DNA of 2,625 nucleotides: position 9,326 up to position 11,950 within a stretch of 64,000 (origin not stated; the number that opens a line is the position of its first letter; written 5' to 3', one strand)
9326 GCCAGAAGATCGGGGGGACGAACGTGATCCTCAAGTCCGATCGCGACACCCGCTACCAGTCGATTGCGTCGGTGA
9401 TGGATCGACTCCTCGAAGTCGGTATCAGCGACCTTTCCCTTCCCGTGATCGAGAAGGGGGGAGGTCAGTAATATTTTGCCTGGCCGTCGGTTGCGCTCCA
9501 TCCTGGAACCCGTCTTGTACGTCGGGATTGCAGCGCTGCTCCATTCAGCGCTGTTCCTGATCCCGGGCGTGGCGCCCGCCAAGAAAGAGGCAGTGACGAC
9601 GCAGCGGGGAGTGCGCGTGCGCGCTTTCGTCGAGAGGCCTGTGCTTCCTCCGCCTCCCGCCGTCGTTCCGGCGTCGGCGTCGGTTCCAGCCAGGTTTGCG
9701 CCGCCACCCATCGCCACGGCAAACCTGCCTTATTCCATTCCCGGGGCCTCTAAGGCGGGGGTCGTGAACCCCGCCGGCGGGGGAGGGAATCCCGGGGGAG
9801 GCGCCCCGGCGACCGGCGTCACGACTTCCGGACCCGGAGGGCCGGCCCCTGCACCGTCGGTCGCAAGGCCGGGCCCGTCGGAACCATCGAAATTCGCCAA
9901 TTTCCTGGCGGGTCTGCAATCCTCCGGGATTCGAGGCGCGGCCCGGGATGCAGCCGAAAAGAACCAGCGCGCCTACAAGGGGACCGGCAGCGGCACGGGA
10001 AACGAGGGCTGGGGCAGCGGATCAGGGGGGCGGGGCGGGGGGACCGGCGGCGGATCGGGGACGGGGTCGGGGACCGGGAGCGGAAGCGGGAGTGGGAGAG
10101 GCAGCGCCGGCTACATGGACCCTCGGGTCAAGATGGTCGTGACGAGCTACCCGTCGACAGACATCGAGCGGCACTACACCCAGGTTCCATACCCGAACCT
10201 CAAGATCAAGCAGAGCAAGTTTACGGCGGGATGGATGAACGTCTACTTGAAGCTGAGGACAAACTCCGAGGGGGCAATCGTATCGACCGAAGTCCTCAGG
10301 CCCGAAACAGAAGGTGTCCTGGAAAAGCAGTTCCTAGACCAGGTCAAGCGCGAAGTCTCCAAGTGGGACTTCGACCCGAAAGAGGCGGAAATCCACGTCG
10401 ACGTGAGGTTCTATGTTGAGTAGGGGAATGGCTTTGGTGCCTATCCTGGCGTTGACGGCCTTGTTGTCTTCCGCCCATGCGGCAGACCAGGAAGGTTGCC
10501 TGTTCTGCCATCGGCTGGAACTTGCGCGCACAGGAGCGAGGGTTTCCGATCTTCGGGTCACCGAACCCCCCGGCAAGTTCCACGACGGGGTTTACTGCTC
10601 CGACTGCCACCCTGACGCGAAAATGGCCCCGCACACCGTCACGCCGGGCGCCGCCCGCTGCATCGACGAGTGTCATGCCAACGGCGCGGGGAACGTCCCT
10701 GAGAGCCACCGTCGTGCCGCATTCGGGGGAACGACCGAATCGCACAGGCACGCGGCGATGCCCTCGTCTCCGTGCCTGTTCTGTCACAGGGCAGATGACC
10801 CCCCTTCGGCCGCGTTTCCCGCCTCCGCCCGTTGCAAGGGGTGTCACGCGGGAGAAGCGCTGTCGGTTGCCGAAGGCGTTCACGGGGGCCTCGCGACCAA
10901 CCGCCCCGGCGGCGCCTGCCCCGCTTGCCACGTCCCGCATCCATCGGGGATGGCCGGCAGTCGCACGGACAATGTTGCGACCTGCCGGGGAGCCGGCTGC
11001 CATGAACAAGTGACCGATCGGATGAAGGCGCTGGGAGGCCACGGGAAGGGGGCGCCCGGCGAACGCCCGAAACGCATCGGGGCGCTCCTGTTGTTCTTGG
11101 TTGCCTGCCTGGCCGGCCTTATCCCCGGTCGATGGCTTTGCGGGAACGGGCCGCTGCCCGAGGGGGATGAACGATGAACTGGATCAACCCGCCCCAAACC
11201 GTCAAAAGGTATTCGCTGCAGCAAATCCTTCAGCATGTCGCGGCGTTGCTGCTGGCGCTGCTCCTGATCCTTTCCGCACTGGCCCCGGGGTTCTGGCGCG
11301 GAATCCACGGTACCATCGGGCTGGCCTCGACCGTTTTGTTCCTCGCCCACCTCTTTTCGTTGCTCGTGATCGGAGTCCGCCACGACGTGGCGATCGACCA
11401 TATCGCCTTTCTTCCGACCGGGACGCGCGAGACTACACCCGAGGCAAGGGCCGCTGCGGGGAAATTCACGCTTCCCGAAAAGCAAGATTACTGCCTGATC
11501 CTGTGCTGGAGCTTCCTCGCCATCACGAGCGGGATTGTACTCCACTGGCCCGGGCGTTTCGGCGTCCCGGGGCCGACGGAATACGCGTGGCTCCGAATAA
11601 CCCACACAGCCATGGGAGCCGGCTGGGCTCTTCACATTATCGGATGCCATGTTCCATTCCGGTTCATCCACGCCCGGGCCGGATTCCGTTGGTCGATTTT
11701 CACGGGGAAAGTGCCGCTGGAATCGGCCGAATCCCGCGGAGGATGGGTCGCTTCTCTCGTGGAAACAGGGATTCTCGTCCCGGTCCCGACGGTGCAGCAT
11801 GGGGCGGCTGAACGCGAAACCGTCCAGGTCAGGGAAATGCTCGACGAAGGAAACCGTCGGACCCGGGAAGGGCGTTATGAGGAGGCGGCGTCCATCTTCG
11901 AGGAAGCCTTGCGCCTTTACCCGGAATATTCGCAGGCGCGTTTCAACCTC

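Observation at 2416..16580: Fur-box-fronted 14-kb array joining FeoB, two metalloregulators, a TonB motor and 52 heme motifs: possible cytochrome-based reductive iron-acquisition / EET system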

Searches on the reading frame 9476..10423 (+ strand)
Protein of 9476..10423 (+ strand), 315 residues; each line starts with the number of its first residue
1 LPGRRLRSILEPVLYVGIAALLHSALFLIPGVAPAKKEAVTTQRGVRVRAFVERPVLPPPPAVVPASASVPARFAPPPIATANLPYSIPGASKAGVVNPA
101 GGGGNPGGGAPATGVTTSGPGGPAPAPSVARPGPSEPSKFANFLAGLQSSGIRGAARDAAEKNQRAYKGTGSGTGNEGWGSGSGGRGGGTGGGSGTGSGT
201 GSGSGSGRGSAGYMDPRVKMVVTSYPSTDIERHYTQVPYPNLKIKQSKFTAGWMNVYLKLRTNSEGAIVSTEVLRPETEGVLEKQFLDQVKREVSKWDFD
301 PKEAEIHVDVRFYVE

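Call 4: search_protein_families(library=pfam, proteins=[window:9476-10423:+], max_evalue=0.01)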
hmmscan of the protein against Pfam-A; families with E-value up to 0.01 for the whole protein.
window:9476-10423:+ (315 aa): 0 families

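Call 16: search_protein_families(library=ncbifam, proteins=[window:9476-10423:+], max_evalue=0.01)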
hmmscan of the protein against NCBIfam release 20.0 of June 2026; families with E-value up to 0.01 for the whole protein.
window:9476-10423:+ (315 aa): 1 family
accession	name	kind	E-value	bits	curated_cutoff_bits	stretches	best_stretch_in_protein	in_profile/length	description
NF047760.1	LIC10042_TonB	equivalog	0.0059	16.7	100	1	223-314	71-155/156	LIC_10042 family TonB-like protein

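Call 49: search_solved_structures(query=A2, max_evalue=10, show_alignments=2)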
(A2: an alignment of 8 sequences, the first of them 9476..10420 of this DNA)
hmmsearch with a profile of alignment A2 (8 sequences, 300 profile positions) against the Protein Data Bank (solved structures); distinct sequences matched with E-value up to 10: 16.
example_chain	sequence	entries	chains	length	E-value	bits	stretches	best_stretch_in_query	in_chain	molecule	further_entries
9mgw_3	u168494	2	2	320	0.0042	20.4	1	45-114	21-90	LHCA3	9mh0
8j90_D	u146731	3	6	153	0.16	15.2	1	66-125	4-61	HTB9 | Histone H2B.6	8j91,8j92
9dbf_A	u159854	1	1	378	0.29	14.4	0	153-193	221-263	Tet4 Variant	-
7ux9_C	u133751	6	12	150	0.29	14.4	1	67-125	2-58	Histone H2B | Histone H2B.6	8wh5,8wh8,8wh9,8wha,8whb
9dbd_A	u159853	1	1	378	0.3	14.3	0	153-193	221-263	Tet4 Variant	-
8uqe_B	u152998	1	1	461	0.47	13.7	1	155-215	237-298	E3 ubiquitin-protein ligase RNF168,Ubiquitin-conjugating enzyme E2 D3,Histone H2B type 2-E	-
8uqb_A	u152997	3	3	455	0.5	13.6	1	150-216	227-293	E3 ubiquitin-protein ligase RNF168,Ubiquitin-conjugating enzyme E2 D3,Histone H2B type 2-E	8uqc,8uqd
9n96_D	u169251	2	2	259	0.82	12.9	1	54-108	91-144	U7 snRNA-associated Sm-like protein LSm11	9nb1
8w4f_D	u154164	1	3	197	1.6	11.9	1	144-201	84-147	Tribody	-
8upf_L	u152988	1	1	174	2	11.6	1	151-192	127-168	Ubiquitin-conjugating enzyme E2 D3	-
9hqv_Bp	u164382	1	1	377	2.3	11.4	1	31-94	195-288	mS23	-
7u9e_B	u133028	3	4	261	5.5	10.2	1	129-193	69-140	LMIV230-01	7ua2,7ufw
2pk2_A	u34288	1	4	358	5.8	10.1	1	138-192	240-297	Cyclin-T1, Protein Tat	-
7jum_H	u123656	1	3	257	6.2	10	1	129-193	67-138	Neutralizing antibody, LMIV230-01 Single-chain Fv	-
6trp_A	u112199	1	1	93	9.3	9.4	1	162-197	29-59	Peptide synthetase XpsB,Peptide synthetase XpsB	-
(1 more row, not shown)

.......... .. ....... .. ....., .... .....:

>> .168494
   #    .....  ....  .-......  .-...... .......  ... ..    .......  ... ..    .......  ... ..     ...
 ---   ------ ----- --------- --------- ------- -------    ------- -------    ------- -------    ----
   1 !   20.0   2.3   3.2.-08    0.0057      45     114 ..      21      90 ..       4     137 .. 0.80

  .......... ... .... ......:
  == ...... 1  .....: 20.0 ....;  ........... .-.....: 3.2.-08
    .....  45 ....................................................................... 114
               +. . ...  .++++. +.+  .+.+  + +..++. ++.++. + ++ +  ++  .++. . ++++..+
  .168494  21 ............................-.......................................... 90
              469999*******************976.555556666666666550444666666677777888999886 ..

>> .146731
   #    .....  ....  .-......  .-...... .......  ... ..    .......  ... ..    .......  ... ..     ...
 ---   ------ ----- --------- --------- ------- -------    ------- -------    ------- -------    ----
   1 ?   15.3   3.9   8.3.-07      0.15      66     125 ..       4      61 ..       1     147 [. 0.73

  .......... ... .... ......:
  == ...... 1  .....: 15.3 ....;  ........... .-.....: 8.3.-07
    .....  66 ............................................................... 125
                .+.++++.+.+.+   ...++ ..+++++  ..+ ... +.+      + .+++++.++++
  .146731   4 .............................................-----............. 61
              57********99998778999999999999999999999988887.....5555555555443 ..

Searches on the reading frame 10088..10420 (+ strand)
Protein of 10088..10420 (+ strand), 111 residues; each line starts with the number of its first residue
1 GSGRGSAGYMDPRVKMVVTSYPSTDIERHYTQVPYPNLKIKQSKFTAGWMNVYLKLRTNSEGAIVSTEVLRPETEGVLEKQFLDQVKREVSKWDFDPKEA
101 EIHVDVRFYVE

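Call 48: search_protein_families(library=pfam, proteins=[window:10120-10420:+], max_evalue=1)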
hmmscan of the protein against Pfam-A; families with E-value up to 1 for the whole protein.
window:10120-10420:+ (99 aa): 0 families

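Call 50: find_homologous_proteins(query=window:10088-10420:+, max_evalue=0.001)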
Query window:10088-10420:+ (111 aa): 14 proteins with E <= 0.001 among 17 candidates.
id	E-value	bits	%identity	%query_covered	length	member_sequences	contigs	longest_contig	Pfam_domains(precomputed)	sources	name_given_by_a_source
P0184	1.6e-48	181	77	95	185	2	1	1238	-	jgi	jgi:hypothetical protein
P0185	1.1e-41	159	66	93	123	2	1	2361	-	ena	-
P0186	1.2e-41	159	64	96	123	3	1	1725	-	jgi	jgi:phage pi2 protein 07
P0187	3.2e-40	155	64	96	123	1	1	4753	-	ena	-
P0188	1.5e-39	152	62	93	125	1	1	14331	-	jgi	jgi:hypothetical protein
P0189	1.6e-39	152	62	95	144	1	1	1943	-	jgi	-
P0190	2.6e-39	152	61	93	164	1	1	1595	-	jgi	-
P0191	6.1e-39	150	64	95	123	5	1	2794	-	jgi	jgi:hypothetical protein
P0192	2.3e-36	142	60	93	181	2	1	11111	-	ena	-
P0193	3.9e-36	141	62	92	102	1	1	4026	-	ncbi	-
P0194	5.9e-35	138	64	86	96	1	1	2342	-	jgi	jgi:hypothetical protein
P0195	6.8e-35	137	58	92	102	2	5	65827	-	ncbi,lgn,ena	-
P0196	1.7e-32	130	61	86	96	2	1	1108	-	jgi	jgi:hypothetical protein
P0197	2.1e-26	110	57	78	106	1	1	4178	-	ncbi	-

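Call 58: predict_structure(alignment_id=A3)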
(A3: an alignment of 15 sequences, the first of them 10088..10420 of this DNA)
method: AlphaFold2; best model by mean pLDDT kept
length: 111 residues; sequences in the alignment: 15
mean_pLDDT: 77.4   pTM: 0.68
mean pLDDT of the five models: 77.4, 72.5, 62.4, 61.7, 56.5
residues with pLDDT >= 90: 21; 70-90: 62; 50-70: 19; < 50: 9
segments of 3 or more residues with pLDDT < 50: 1-9
pLDDT, mean of each block of 10 residues (from residue 1): 41 83 82 67 66 91 91 69 85 89 87 71
secondary structure, 60 per line:
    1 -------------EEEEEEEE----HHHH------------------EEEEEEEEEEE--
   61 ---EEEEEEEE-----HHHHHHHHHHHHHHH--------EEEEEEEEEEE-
elements in order: E14-21 H26-29 E48-58 E64-71 H77-91 E100-110

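Call 61: fold_search(model_id=the predicted structure, library=pdb)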
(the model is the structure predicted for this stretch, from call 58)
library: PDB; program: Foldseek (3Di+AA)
matches with E <= 10: 263; with E <= 0.001: 0
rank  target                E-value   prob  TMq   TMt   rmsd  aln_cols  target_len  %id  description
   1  7zc8_B                6.7e-02  0.99  0.42  0.52   2.7        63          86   21  Crystal structure of the C-terminal domain of FusB, a TonB homologue (released 2022-08-17)
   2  2gsk_B                7.5e-02  0.99  0.44  0.58   2.5        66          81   18  Structure of the BtuB:TonB Complex (released 2006-06-13)
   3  6sly_MODEL_1_A        9.6e-02  0.98  0.44  0.45   2.5        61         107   13  NMR solution structure of Helicobacter pylori TonB-CTD (residues 179-285) (released 2020-03-25)
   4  1u07_A                1.1e-01  0.99  0.43  0.51   2.4        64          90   19  Crystal Structure of the 92-residue C-term. part of TonB with significant structural changes compared to shorter fragm (released 2004-11-30)
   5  1u07_B                1.1e-01  0.98  0.42  0.51   2.6        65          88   20  Crystal Structure of the 92-residue C-term. part of TonB with significant structural changes compared to shorter fragm (released 2004-11-30)
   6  9dc4_T                1.1e-01  0.97  0.45  0.57  15.7        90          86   12  Transferrin Binding Protein A in complex with transferrin binding protein B, transferrin and globular domain of TonB (released 2026-03-04)
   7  6i97_D                1.1e-01  0.95  0.41  0.49   3.4        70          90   23  Structure of the ferrioxamine B transporter FoxA from Pseudomonas aeruginosa in complex with ferrioxamine B and a C-te (released 2019-08-28)
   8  1xx3_MODEL_1_A        1.5e-01  0.96  0.34  0.42   2.2        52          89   19  Solution Structure of Escherichia coli TonB-CTD (released 2005-02-15)
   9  9hi3                  1.5e-01  0.93  0.40  0.24   3.3        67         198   18  C-terminal domain of pectobacterial FusB in complex with spinach ferredoxin 1 (released 2025-04-23)
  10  7zc8_A                1.7e-01  0.92  0.39  0.48   3.1        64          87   23  Crystal structure of the C-terminal domain of FusB, a TonB homologue (released 2022-08-17)
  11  6ds5_A                3.0e-01  0.08  0.19  0.14  14.7       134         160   11  Cryo EM structure of human SEIPIN (released 2018-10-24)
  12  8rd6_MODEL_1_A        3.3e-01  0.69  0.40  0.48   8.4        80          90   18  the C-terminal domain of TonB protein from Salmonella enterica. (released 2024-01-17)
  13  5lw8_MODEL_1_A        3.6e-01  0.57  0.35  0.40   3.7        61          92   15  NMR solution structure of Helicobacter pylori TonB-CTD (residues 194-285) (released 2016-10-19)
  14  6fip_MODEL_1_A        3.6e-01  0.41  0.40  0.43   7.3       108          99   19  Solution NMR structure of Pseudomonas aeruginosa TonB CTD (released 2018-08-29)
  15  2grx_C                4.0e-01  0.85  0.48  0.64   3.3        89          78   19  Crystal structure of TonB in complex with FhuA, E. coli outer membrane receptor for ferrichrome (released 2006-06-13)
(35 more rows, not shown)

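Call 79: search_protein_representatives(alignment_id=A3)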
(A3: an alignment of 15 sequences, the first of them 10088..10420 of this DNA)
Query: 15 sequences, 123 profile positions. Proteins with E-value up to 0.001 (for the whole library): 59; up to 1e-10: 54; up to 1e-30: 16. The best 59 are listed.
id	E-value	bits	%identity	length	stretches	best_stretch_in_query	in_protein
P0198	1.7e-56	205.7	-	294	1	13-123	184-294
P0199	8.2e-53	193.8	-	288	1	6-123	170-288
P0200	9.7e-53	193.6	-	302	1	3-123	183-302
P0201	2.0e-49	182.9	-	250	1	8-123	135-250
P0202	6.4e-48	178.0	-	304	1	6-123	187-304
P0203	2.7e-46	172.8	-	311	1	6-123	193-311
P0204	5.1e-45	168.7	-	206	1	6-123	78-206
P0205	2.3e-44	166.5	-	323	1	4-123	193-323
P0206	6.3e-44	165.1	-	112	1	22-123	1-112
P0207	1.1e-43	164.3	-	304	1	5-123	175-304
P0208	4.2e-40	152.8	-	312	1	4-123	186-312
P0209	4.7e-35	136.5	-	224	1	11-123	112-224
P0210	4.8e-33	130.0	-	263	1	13-123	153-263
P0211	5.4e-33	129.8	-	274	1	6-123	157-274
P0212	1.3e-31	125.4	-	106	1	33-123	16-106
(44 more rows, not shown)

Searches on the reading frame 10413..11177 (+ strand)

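Call 4: search_protein_families(library=pfam, proteins=[window:10413-11177:+], max_evalue=0.01)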
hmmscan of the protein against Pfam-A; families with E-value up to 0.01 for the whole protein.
window:10413-11177:+ (254 aa): 2 families
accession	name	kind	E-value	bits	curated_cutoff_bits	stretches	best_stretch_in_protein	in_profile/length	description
PF14537.11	Cytochrom_c3_2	-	1e-05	26.3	25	0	58-145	5-78/79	Cytochrome c3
PF14522.11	Cytochrome_C7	-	0.00019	21.6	24.8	0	138-192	13-63/67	Cytochrome c7 and related cytochrome c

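Call 16: search_protein_families(library=ncbifam, proteins=[window:10413-11177:+], max_evalue=0.01)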
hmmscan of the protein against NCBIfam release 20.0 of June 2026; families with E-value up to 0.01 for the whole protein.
window:10413-11177:+ (254 aa): 0 families

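Call 63: search_protein_families(library=pfam, proteins=[window:10413-11174:+], max_evalue=5)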
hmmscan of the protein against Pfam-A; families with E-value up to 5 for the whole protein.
window:10413-11174:+ (254 aa): 8 families
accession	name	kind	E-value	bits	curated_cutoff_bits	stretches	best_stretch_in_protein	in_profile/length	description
PF14537.11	Cytochrom_c3_2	-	1e-05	26.3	25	3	58-145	5-78/79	Cytochrome c3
PF14522.11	Cytochrome_C7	-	0.00019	21.6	24.8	1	138-192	13-63/67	Cytochrome c7 and related cytochrome c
PF22113.1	Mtrc-MtrF_II-IV_dom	-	0.039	13.9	30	3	138-176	6-38/176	Outer membrane cytochrome MtrC/MtrF-like, domains II/IV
PF09630.15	DUF2024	-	0.088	13.2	27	0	108-129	42-63/81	Domain of unknown function (DUF2024)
PF22678.1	Cytochrom_c_NrfB-like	-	0.28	12.1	27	1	132-178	27-70/89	Cytochrome c-type protein NrfB-like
PF09699.15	Paired_CXXCH_1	-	0.29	11.3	20.6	1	166-199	6-38/41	Doubled CXXCH motif (Paired_CXXCH_1)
PF21336.3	ANM3_zf-C2H2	-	0.99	9.9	27.2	1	29-35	2-8/18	Protein arginine N-methyltransferase 3, C2H2 zinc finger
PF03264.19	Cytochrom_NNT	-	2.5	8.2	24.1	1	141-177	39-76/174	NapC/NirT cytochrome c family, N-terminal region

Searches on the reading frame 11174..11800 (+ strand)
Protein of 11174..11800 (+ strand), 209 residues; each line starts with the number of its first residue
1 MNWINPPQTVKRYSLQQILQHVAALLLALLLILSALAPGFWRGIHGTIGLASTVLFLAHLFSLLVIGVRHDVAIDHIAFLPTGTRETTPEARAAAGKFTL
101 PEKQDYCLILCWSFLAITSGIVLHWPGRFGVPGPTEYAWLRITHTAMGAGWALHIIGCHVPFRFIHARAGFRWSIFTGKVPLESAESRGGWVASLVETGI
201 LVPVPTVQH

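Call 63: search_protein_families(library=pfam, proteins=[window:11174-11800:+], max_evalue=5)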
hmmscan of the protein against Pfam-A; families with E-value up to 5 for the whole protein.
window:11174-11800:+ (209 aa): 2 families
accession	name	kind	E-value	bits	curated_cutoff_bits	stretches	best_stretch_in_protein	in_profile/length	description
PF01292.26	Ni_hydr_CYTB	-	0.05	13.8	30.1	1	12-166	1-165/179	Prokaryotic cytochrome b561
PF03929.21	PepSY_TM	-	2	8.6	28.8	1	111-149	143-186/295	PepSY-associated TM region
